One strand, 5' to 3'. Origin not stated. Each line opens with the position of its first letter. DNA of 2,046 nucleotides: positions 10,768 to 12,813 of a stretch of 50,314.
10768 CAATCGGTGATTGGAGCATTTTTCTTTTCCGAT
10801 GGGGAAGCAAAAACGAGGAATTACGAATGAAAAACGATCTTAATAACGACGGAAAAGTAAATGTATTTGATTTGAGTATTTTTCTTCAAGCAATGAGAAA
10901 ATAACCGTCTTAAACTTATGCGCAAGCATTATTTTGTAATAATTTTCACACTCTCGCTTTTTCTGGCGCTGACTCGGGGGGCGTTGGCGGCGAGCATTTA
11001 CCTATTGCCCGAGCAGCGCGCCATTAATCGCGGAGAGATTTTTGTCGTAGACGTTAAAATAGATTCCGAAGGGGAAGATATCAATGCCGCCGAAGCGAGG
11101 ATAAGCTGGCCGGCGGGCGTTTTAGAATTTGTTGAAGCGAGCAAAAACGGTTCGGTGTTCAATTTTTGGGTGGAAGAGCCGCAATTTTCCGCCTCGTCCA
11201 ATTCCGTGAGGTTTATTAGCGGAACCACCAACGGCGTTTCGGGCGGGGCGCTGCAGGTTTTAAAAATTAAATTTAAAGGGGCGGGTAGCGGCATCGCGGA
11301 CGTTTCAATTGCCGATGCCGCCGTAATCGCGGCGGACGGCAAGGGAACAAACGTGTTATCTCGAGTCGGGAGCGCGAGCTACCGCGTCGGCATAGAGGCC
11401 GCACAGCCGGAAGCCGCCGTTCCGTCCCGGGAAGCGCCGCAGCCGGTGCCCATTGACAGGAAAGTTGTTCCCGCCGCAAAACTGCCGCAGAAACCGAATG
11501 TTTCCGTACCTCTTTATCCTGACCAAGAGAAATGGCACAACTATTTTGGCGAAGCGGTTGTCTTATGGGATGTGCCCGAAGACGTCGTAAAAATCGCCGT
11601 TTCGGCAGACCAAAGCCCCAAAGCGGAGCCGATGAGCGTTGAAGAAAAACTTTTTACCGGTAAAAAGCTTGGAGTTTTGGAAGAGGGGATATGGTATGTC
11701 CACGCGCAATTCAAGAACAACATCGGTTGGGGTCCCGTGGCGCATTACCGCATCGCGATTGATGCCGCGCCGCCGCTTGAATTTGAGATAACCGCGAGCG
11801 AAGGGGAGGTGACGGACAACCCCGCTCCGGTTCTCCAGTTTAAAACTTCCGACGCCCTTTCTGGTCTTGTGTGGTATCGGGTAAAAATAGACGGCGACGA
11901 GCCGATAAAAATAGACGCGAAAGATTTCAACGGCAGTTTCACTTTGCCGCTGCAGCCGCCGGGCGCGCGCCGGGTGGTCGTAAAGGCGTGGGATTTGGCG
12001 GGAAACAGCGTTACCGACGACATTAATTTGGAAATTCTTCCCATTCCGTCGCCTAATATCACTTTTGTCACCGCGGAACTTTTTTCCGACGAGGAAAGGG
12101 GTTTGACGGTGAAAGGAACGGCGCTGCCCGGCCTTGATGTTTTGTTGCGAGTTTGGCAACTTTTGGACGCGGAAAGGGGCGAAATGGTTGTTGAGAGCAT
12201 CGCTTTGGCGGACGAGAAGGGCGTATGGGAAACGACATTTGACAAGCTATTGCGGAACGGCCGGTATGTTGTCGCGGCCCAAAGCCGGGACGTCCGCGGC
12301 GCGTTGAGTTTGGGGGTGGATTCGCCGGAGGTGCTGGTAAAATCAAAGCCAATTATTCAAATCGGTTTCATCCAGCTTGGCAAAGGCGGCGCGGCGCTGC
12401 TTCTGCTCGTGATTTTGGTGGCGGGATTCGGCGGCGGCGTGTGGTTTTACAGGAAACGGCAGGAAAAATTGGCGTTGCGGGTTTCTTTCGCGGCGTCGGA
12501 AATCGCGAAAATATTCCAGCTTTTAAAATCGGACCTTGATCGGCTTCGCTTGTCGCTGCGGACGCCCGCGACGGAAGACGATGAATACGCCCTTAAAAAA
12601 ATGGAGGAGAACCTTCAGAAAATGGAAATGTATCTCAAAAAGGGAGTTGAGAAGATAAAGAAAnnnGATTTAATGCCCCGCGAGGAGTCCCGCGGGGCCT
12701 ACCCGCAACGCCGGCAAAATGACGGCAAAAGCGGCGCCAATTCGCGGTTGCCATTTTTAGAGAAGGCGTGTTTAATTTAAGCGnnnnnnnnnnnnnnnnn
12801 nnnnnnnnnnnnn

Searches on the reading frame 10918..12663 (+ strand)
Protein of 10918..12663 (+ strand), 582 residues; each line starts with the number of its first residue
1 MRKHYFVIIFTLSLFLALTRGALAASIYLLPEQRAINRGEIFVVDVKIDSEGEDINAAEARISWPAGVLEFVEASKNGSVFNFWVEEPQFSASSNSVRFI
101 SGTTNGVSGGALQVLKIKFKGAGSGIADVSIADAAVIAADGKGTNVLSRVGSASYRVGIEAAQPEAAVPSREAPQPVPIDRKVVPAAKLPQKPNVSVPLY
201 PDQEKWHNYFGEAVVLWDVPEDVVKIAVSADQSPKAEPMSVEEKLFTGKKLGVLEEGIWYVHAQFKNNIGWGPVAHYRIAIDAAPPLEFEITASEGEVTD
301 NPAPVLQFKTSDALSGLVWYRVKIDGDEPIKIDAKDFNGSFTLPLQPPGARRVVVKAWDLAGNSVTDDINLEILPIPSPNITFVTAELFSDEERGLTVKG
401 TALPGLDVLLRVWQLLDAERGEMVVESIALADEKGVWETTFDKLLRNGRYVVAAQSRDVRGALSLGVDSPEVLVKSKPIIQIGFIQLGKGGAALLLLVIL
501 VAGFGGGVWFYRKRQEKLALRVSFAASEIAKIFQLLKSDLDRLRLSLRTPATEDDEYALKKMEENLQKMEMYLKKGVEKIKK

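Call 16: search_protein_families(library=ncbifam, proteins=[window:10918-12663:+], max_evalue=1)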
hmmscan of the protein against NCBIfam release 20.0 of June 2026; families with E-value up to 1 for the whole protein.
window:10918-12663:+ (582 aa): 1 family
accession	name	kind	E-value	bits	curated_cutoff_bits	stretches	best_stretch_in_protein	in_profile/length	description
TIGR02973.1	nitrate_rd_NapE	equivalog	0.23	11.6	68.8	1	495-511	18-34/42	periplasmic nitrate reductase, NapE protein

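Call 19: search_protein_families(library=pfam, proteins=[window:10918-12663:+], max_evalue=0.001)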
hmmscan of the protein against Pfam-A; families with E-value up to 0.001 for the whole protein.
window:10918-12663:+ (582 aa): 1 family
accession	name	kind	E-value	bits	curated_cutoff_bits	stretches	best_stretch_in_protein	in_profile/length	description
PF19077.6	Big_13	-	0.0002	22.3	27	0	429-461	56-88/102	Bacterial Ig-like domain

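Call 78: search_protein_families(library=phrogs, proteins=[window:10918-12663:+], max_evalue=0.01)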
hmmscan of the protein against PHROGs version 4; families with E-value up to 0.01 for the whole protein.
window:10918-12663:+ (582 aa): 0 families

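Call 79: search_protein_families(library=padloc, proteins=[window:10918-12663:+], max_evalue=0.01)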
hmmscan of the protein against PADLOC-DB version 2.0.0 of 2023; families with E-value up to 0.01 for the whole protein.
window:10918-12663:+ (582 aa): 0 families
